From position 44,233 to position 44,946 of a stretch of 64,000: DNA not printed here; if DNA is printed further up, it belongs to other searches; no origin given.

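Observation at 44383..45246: A soluble 2x[4Fe-4S] ferredoxin and a 3-TM protein are the first two genes of the Rieske/cyt b operon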

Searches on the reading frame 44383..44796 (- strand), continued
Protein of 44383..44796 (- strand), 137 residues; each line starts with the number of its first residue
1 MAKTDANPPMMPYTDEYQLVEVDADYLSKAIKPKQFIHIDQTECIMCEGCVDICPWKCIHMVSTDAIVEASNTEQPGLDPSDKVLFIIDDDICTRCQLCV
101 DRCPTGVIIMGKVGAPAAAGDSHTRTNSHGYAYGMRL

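Call 20: find_homologous_proteins(query=A2, max_evalue=0.001)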
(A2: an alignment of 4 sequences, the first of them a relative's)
Query A2 (4 sequences) (134 aa, profile of the alignment): 1972 proteins with E <= 0.001 among 3374 candidates; the best 120 are listed.
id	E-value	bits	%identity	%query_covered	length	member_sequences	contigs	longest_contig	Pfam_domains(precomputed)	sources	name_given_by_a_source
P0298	8.7e-60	218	45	89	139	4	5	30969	PF14697.12,PF12797.13,PF12837.13,PF00037.33,PF13484.12,PF12838.13,PF13534.12,PF13237.12,PF13183.12,PF12800.13,PF13187.12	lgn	-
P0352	2.4e-58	213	100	100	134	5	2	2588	PF14697.12,PF12797.13,PF12837.13,PF00037.33,PF13484.12,PF12838.13,PF13237.12,PF13187.12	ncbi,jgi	jgi:formate hydrogenlyase subunit 6/NADH:ubiquinone oxidoreductase subunit I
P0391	2.6e-58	213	99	100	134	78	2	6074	PF14697.12,PF12797.13,PF12837.13,PF00037.33,PF13484.12,PF12838.13,PF13237.12,PF13187.12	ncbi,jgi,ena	-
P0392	1.0e-56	208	90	99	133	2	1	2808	PF14697.12,PF12797.13,PF12837.13,PF00037.33,PF13484.12,PF12838.13,PF13237.12,PF13187.12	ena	-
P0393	1.9e-56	207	86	100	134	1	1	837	PF14697.12,PF12797.13,PF12837.13,PF00037.33,PF13484.12,PF12838.13,PF13237.12,PF13187.12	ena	-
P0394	3.4e-56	206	82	97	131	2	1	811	PF14697.12,PF12797.13,PF12837.13,PF00037.33,PF13484.12,PF12838.13,PF13237.12,PF13187.12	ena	-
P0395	5.3e-56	206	89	100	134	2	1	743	PF14697.12,PF12797.13,PF12837.13,PF00037.33,PF13484.12,PF12838.13,PF13237.12,PF13187.12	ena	-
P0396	5.4e-56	206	88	100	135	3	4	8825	PF14697.12,PF12797.13,PF12837.13,PF00037.33,PF13484.12,PF12838.13,PF13237.12,PF13187.12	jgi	jgi:NAD-dependent dihydropyrimidine dehydrogenase PreA subunit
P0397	7.2e-56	205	84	96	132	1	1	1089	PF14697.12,PF12797.13,PF12837.13,PF00037.33,PF13484.12,PF12838.13,PF13237.12,PF13187.12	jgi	jgi:NAD-dependent dihydropyrimidine dehydrogenase PreA subunit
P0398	8.2e-56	205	84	95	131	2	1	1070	PF14697.12,PF12797.13,PF12837.13,PF00037.33,PF13484.12,PF12838.13,PF13237.12,PF13187.12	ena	-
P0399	1.0e-55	205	89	100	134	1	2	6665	PF14697.12,PF12797.13,PF12837.13,PF00037.33,PF13484.12,PF12838.13,PF13237.12,PF13187.12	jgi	jgi:formate hydrogenlyase subunit 6/NADH:ubiquinone oxidoreductase subunit I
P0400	1.1e-55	205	88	100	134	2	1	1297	PF14697.12,PF12797.13,PF12837.13,PF00037.33,PF13484.12,PF12838.13,PF13237.12,PF13187.12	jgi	jgi:formate hydrogenlyase subunit 6/NADH:ubiquinone oxidoreductase subunit I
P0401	1.1e-55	205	84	100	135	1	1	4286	PF14697.12,PF12797.13,PF12837.13,PF00037.33,PF13484.12,PF12838.13,PF13237.12,PF13187.12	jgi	jgi:formate hydrogenlyase subunit 6/NADH:ubiquinone oxidoreductase subunit I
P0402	1.2e-55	205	89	100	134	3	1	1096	PF14697.12,PF12797.13,PF12837.13,PF00037.33,PF13484.12,PF12838.13,PF13237.12,PF13187.12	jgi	jgi:formate hydrogenlyase subunit 6/NADH:ubiquinone oxidoreductase subunit I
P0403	1.3e-55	204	87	100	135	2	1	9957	PF14697.12,PF12797.13,PF12837.13,PF00037.33,PF13484.12,PF12838.13,PF13237.12,PF13187.12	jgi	jgi:formate hydrogenlyase subunit 6/NADH:ubiquinone oxidoreductase subunit I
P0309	1.7e-54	201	52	82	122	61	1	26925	PF14697.12,PF12797.13,PF12837.13,PF00037.33,PF12798.13,PF13484.12,PF12838.13,PF13237.12,PF12800.13,PF13187.12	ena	-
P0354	2.2e-54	200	42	85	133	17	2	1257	PF14697.12,PF12797.13,PF00037.33,PF13484.12,PF12838.13,PF13237.12,PF13187.12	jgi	-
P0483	4.8e-54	199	78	96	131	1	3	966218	PF14697.12,PF12797.13,PF12837.13,PF00037.33,PF13484.12,PF12838.13,PF13534.12,PF13237.12,PF13183.12,PF12800.13,PF13187.12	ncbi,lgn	ncbi:MAG: 4Fe-4S binding protein [Actinomycetota bacterium]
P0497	7.0e-54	199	45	95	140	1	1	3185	PF14697.12,PF12797.13,PF12837.13,PF00037.33,PF13484.12,PF12838.13,PF13237.12,PF13183.12,PF13187.12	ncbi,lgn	ncbi:MAG: 4Fe-4S binding protein [Actinomycetota bacterium]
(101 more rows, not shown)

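Call 21: find_encoding_contigs(protein=P0483, flank=8000, max_places=2)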
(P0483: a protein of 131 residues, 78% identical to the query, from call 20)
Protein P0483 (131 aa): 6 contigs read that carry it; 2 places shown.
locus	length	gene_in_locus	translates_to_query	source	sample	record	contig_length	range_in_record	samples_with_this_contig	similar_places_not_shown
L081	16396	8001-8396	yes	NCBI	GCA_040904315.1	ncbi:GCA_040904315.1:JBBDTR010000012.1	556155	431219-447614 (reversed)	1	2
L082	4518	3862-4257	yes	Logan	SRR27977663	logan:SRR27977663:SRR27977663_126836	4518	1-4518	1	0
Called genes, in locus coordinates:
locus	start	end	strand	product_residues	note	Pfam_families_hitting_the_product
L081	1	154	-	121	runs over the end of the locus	PF03626:COX4_pro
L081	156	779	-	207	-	PF00510:COX3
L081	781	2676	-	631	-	PF00115:COX1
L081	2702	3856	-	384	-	PF02790:COX2_TM, PF00116:COX2, PF00034:Cytochrom_C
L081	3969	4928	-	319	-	PF01578:Cytochrom_C_asm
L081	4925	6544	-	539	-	PF05140:ResB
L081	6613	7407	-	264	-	PF02683:DsbD_TM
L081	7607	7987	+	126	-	-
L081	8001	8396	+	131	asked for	PF13183:Fer4_8 (faint), PF13484:Fer4_16 (faint), PF13534:Fer4_17 (faint), PF13187:Fer4_9 (faint), PF14697:Fer4_21 (faint), PF12797:Fer4_2 (weak), PF00037:Fer4 (weak), PF12838:Fer4_7, +3 more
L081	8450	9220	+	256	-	PF00033:Cytochrome_B, PF13631:Cytochrom_B_N_2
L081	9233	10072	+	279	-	PF00032:Cytochrom_B_C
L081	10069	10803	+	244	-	PF00355:Rieske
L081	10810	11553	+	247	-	-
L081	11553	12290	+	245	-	-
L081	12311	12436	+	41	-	-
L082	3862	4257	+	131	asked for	PF13183:Fer4_8 (faint), PF13484:Fer4_16 (faint), PF13534:Fer4_17 (faint), PF13187:Fer4_9 (faint), PF14697:Fer4_21 (faint), PF12797:Fer4_2 (weak), PF00037:Fer4 (weak), PF12838:Fer4_7, +3 more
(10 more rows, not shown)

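Call 22: find_encoding_contigs(protein=P0309, flank=8000, max_places=2)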
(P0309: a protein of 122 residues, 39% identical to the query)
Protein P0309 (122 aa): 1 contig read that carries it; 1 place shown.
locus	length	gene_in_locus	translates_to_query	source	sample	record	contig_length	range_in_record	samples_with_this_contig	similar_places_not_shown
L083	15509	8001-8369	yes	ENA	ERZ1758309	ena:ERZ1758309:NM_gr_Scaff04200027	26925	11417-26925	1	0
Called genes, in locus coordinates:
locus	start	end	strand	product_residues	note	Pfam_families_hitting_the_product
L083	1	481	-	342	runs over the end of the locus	PF00296:Bac_luciferase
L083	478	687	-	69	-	-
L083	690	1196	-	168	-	PF02433:FixO, PF00034:Cytochrom_C (weak), PF13442:Cytochrome_CBB3 (weak)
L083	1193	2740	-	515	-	PF00115:COX1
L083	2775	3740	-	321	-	PF01578:Cytochrom_C_asm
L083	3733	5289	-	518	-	PF05140:ResB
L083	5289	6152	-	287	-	PF02683:DsbD_TM (weak)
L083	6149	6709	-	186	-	PF00578:AhpC-TSA, PF08534:Redoxin, PF13098:Thioredoxin_2 (weak), PF00085:Thioredoxin (weak), PF13905:Thioredoxin_8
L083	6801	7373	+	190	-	PF00578:AhpC-TSA, PF08534:Redoxin, PF00085:Thioredoxin (faint)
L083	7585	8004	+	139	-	-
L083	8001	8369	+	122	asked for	PF13484:Fer4_16 (faint), PF14697:Fer4_21 (faint), PF00037:Fer4 (weak), PF13237:Fer4_10, PF12838:Fer4_7, PF13187:Fer4_9 (weak), PF00037:Fer4, PF13237:Fer4_10 (weak), +4 more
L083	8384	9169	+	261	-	PF01292:Ni_hydr_CYTB (weak), PF00033:Cytochrome_B, PF13631:Cytochrom_B_N_2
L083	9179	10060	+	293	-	PF00032:Cytochrom_B_C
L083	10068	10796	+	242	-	PF00355:Rieske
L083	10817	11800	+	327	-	PF00034:Cytochrom_C (weak), PF13442:Cytochrome_CBB3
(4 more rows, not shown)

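Call 23: find_encoding_contigs(protein=P0298, flank=8000, max_places=2)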
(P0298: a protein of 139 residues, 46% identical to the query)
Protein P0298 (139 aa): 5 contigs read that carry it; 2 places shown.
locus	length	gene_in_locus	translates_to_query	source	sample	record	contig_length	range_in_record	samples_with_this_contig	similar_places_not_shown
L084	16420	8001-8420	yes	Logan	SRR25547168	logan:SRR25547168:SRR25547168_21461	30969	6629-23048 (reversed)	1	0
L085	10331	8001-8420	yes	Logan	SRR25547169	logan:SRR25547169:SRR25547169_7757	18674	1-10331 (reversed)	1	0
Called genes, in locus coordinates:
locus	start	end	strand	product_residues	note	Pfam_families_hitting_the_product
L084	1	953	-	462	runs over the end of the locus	PF00115:COX1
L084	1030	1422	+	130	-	PF03100:CcmE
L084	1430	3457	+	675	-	PF01578:Cytochrom_C_asm, PF16327:CcmF_C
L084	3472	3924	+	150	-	PF03918:CcmH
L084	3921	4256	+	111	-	-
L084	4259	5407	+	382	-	-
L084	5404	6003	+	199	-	PF00005:ABC_tran, PF13304:AAA_21 (faint)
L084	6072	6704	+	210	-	PF03379:CcmB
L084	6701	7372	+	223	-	PF01578:Cytochrom_C_asm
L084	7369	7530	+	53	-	-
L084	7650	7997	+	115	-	-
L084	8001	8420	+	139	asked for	PF13187:Fer4_9 (faint), PF14697:Fer4_21 (faint), PF13484:Fer4_16 (faint), PF13237:Fer4_10, PF13183:Fer4_8 (weak), PF12838:Fer4_7, PF13534:Fer4_17 (weak), PF00037:Fer4, +3 more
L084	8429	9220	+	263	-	PF00033:Cytochrome_B, PF14358:DUF4405 (weak), PF13631:Cytochrom_B_N_2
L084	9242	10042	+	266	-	PF00032:Cytochrom_B_C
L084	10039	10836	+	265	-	PF00355:Rieske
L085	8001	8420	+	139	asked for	PF13187:Fer4_9 (faint), PF14697:Fer4_21 (faint), PF13484:Fer4_16 (faint), PF13237:Fer4_10, PF13183:Fer4_8 (weak), PF12838:Fer4_7, PF13534:Fer4_17 (weak), PF00037:Fer4, +3 more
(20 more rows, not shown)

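Call 46: predict_structure(alignment_id=A5)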
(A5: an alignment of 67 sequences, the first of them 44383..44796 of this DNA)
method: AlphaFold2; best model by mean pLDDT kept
length: 137 residues; sequences in the alignment: 67
mean_pLDDT: 71.1   pTM: 0.61
mean pLDDT of the five models: 71.1, 50.0, 49.6, 45.3, 44.4
residues with pLDDT >= 90: 0; 70-90: 87; 50-70: 32; < 50: 18
segments of 3 or more residues with pLDDT < 50: 1-3, 123-137
pLDDT, mean of each block of 10 residues (from residue 1): 52 68 68 75 84 87 83 76 80 85 83 63 44 37
secondary structure, 60 per line:
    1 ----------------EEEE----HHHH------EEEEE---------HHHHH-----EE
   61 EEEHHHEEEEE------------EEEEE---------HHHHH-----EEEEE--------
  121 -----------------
elements in order: E17-20 H25-28 E35-39 H49-53 E59-63 E67-71 E84-88 H98-102 E108-112

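Call 50: fold_search(model_id=the predicted structure, library=pdb)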
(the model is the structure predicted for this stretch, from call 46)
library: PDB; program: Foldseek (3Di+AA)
matches with E <= 10: 153; with E <= 0.001: 5
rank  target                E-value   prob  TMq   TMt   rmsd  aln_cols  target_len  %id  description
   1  5t61_j                4.2e-04  1.00  0.41  0.17   4.5        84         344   23  TUNGSTEN-CONTAINING FORMYLMETHANOFURAN DEHYDROGENASE FROM METHANOTHERMOBACTER WOLFEII, TRICLINIC FORM AT 2.55 A (released 2016-10-19)
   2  5t5i_F                4.5e-04  1.00  0.41  0.18   8.1        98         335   22  TUNGSTEN-CONTAINING FORMYLMETHANOFURAN DEHYDROGENASE FROM METHANOTHERMOBACTER WOLFEII, ORTHORHOMBIC FORM AT 1.9 A (released 2016-10-19)
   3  5t61_R                5.5e-04  1.00  0.40  0.17   4.3        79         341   25  TUNGSTEN-CONTAINING FORMYLMETHANOFURAN DEHYDROGENASE FROM METHANOTHERMOBACTER WOLFEII, TRICLINIC FORM AT 2.55 A (released 2016-10-19)
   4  5t5m_F                7.2e-04  1.00  0.40  0.17   4.5        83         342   23  TUNGSTEN-CONTAINING FORMYLMETHANOFURAN DEHYDROGENASE FROM METHANOTHERMOBACTER WOLFEII, TRIGONAL FORM AT 2.5 A. (released 2016-10-19)
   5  5t5i_N                9.3e-04  1.00  0.39  0.17   4.6        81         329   23  TUNGSTEN-CONTAINING FORMYLMETHANOFURAN DEHYDROGENASE FROM METHANOTHERMOBACTER WOLFEII, ORTHORHOMBIC FORM AT 1.9 A (released 2016-10-19)
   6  5t61_L                1.4e-03  1.00  0.40  0.17   4.3        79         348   25  TUNGSTEN-CONTAINING FORMYLMETHANOFURAN DEHYDROGENASE FROM METHANOTHERMOBACTER WOLFEII, TRICLINIC FORM AT 2.55 A (released 2016-10-19)
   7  5t61_v                1.4e-03  1.00  0.41  0.17   4.5        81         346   25  TUNGSTEN-CONTAINING FORMYLMETHANOFURAN DEHYDROGENASE FROM METHANOTHERMOBACTER WOLFEII, TRICLINIC FORM AT 2.55 A (released 2016-10-19)
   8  5t61_X                1.6e-03  1.00  0.41  0.17   4.4        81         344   25  TUNGSTEN-CONTAINING FORMYLMETHANOFURAN DEHYDROGENASE FROM METHANOTHERMOBACTER WOLFEII, TRICLINIC FORM AT 2.55 A (released 2016-10-19)
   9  5t61_d                1.8e-03  1.00  0.40  0.17   4.1        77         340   26  TUNGSTEN-CONTAINING FORMYLMETHANOFURAN DEHYDROGENASE FROM METHANOTHERMOBACTER WOLFEII, TRICLINIC FORM AT 2.55 A (released 2016-10-19)
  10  5t61_F                2.9e-03  1.00  0.40  0.17   4.4        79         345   25  TUNGSTEN-CONTAINING FORMYLMETHANOFURAN DEHYDROGENASE FROM METHANOTHERMOBACTER WOLFEII, TRICLINIC FORM AT 2.55 A (released 2016-10-19)
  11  5c4i_E                2.9e-03  1.00  0.36  0.16   5.2        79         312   25  Structure of an Oxalate Oxidoreductase (released 2015-07-01)
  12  6m32_B                3.1e-03  0.99  0.36  0.48   9.5       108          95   21  Cryo-EM structure of FMO-RC complex from green sulfur bacteria (released 2020-11-25)
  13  9grx_I                3.3e-03  1.00  0.37  0.31  13.2       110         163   24  NDH-PSI-LHCI supercomplex from S. oleracea (released 2025-02-12)
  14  5c4i_B                4.3e-03  1.00  0.37  0.17   4.9        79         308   24  Structure of an Oxalate Oxidoreductase (released 2015-07-01)
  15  7z6q_B                4.6e-03  0.99  0.37  0.40   7.6       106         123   22  Cryo-EM structure of the whole photosynthetic complex from the green sulfur bacteria (released 2023-02-08)
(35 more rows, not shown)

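Call 58: find_related_loci(query=P0354, collection=metagenome_contigs, flank=6000)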
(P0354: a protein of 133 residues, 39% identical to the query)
Query P0354 (133 aa) in metagenome_contigs; peptide patterns used: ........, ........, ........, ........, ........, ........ (x = any residue, [..] = any of these).
182 stretches matched a pattern; 16 encode a relative of the query (tblastn E <= 1e-3); 16 distinct loci.
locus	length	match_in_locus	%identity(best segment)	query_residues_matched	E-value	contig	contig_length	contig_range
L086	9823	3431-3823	95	3-133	2e-84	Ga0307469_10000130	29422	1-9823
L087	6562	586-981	91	2-133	9e-82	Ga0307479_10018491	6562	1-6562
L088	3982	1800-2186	88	2-130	8e-77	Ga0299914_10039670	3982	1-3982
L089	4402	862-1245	89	5-132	1e-76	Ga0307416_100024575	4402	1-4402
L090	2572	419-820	85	1-133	1e-76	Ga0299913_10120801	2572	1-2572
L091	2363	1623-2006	85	5-132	8e-76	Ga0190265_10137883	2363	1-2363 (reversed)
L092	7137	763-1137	78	3-127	1e-70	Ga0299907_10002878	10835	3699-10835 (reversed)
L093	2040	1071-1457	78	3-131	1e-71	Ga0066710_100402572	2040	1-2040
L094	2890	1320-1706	78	3-131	2e-69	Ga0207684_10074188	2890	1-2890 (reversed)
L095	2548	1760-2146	78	3-131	8e-69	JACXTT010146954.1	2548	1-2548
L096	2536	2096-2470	78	3-127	3e-67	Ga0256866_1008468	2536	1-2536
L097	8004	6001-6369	69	4-124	2e-58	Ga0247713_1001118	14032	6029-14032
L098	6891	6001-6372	70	3-125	2e-58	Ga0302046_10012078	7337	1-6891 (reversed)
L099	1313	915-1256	72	3-116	1e-59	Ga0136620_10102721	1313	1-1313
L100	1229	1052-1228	88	3-61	5e-33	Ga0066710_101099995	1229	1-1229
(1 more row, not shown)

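Call 61: list_cluster_members(proteins=[P0352, P0309, P0298, P0354, P0483, P0497, P0250, P0260, P0265, P0244])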
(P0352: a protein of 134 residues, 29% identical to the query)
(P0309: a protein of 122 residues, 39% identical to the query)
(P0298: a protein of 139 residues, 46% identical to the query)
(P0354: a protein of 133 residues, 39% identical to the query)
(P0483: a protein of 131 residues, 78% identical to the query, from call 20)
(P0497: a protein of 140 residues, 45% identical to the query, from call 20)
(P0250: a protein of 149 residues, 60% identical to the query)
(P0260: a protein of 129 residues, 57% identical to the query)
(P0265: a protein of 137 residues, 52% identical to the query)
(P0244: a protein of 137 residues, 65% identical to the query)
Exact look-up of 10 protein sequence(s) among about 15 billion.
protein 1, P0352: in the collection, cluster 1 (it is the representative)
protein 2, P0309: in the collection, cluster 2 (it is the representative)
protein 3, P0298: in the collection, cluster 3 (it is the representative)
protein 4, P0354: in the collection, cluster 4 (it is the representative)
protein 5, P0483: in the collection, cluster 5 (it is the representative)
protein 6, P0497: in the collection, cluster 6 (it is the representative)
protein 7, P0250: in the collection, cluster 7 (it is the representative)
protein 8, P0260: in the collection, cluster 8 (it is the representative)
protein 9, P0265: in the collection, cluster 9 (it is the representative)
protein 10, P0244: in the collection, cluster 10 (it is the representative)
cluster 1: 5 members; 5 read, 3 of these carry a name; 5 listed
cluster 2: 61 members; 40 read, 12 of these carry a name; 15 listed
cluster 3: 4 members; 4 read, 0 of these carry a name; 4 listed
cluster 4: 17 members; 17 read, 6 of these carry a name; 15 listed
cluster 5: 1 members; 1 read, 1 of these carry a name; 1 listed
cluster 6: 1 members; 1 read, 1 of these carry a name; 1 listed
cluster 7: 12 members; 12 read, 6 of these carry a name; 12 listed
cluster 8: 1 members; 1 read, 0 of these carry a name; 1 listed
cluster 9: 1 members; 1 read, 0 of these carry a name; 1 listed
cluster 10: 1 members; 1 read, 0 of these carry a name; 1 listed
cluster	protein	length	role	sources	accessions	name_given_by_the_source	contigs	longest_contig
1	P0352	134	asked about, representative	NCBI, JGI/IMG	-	formate hydrogenlyase subunit 6/NADH:ubiquinone oxidoreductase subunit I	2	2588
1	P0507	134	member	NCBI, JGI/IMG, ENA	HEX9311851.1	MAG TPA: 4Fe-4S dicluster domain-containing protein [Actinomycetota bacterium]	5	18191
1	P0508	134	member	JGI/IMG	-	formate hydrogenlyase subunit 6/NADH:ubiquinone oxidoreductase subunit I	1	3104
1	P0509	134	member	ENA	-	-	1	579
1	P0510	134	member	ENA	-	-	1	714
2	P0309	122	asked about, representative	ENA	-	-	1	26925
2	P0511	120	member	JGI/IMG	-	NAD-dependent dihydropyrimidine dehydrogenase PreA subunit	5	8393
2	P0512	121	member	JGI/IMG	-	NAD-dependent dihydropyrimidine dehydrogenase PreA subunit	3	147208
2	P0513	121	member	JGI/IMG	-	NAD-dependent dihydropyrimidine dehydrogenase PreA subunit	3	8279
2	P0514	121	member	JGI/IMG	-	NAD-dependent dihydropyrimidine dehydrogenase PreA subunit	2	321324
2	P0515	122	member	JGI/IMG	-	NAD-dependent dihydropyrimidine dehydrogenase PreA subunit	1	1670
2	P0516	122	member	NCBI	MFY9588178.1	MAG: 4Fe-4S binding protein [Actinomycetota bacterium]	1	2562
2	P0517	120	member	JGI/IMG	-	NAD-dependent dihydropyrimidine dehydrogenase PreA subunit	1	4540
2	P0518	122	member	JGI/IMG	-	NAD-dependent dihydropyrimidine dehydrogenase PreA subunit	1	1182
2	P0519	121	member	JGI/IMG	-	NAD-dependent dihydropyrimidine dehydrogenase PreA subunit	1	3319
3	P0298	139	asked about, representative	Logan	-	-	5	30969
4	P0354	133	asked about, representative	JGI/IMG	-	-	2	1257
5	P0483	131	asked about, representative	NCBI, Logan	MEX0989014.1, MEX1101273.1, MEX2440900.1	MAG: 4Fe-4S binding protein [Actinomycetota bacterium]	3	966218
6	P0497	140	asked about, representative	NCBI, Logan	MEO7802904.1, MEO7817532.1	MAG: 4Fe-4S binding protein [Actinomycetota bacterium]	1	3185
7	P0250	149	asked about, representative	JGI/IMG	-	ferredoxin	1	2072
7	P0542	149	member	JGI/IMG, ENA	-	ferredoxin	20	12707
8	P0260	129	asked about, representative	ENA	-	-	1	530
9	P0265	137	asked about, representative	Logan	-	-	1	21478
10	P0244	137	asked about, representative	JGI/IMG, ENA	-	-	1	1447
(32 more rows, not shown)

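Call 69: find_encoding_contigs(protein=P0265, flank=7000, max_places=1)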
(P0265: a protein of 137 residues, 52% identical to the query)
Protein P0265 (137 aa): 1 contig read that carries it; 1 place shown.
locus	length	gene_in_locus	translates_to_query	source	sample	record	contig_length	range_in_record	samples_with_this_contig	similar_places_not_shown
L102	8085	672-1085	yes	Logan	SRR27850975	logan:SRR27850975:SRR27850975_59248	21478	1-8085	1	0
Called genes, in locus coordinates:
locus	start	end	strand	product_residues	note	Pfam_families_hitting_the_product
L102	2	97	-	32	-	?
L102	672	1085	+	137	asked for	PF13187:Fer4_9 (faint), PF12797:Fer4_2 (faint), PF12837:Fer4_6 (faint), PF14697:Fer4_21 (weak), PF12800:Fer4_4 (faint), PF12838:Fer4_7, PF13237:Fer4_10 (weak), PF00037:Fer4, +1 more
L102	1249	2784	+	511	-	-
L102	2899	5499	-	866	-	PF00456:Transketolase_N, PF17831:PDH_E1_M, PF22613:Transketolase_C_1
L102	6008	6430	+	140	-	-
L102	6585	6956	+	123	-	-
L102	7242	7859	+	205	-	-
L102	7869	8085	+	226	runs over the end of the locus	-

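Call 70: find_encoding_contigs(protein=P0542, flank=7000, max_places=1)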
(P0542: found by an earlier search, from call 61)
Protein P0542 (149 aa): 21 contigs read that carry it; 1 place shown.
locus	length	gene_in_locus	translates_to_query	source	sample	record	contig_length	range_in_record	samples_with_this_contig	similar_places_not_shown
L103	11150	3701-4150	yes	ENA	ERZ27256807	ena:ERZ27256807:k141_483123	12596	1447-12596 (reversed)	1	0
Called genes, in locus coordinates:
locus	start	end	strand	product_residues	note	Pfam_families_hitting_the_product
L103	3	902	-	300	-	?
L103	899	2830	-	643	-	PF00115:COX1, PF02433:FixO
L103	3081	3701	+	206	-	-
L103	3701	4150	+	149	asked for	PF13187:Fer4_9 (faint), PF13484:Fer4_16 (faint), PF13746:Fer4_18 (faint), PF14697:Fer4_21 (faint), PF12797:Fer4_2 (faint), PF12837:Fer4_6 (faint), PF12838:Fer4_7, PF00037:Fer4, +2 more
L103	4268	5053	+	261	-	PF00033:Cytochrome_B, PF14358:DUF4405 (weak), PF13631:Cytochrom_B_N_2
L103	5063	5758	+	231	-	PF00032:Cytochrom_B_C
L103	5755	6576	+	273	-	PF00355:Rieske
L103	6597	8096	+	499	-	PF00034:Cytochrom_C (weak), PF13442:Cytochrome_CBB3 (faint)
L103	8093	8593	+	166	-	-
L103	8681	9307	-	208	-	PF06971:Put_DNA-bind_N, PF01408:GFO_IDH_MocA (weak), PF02629:CoA_binding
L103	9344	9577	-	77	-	PF05768:Glrx-like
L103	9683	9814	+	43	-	-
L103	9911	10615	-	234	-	PF01887:SAM_HAT_N, PF20257:SAM_HAT_C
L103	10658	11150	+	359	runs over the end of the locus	PF13481:AAA_25 (faint), PF16575:CLP1_P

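Call 71: search_protein_families(library=pfam, proteins=[L102:1249-2784:+, L102:6008-6430:+, L102:6585-6956:+, L102:7242-7859:+, L103:3081-3701:+, L103:8093-8593:+], max_evalue=0.01)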
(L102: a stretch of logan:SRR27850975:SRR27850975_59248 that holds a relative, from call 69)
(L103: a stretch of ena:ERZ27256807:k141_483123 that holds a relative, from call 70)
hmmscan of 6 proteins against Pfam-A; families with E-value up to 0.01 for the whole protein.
L102:1249-2784:+ (511 aa): 0 families

L102:6008-6430:+ (140 aa): 0 families

L102:6585-6956:+ (123 aa): 0 families

L102:7242-7859:+ (205 aa): 0 families

L103:3081-3701:+ (206 aa): 0 families

L103:8093-8593:+ (166 aa): 0 families
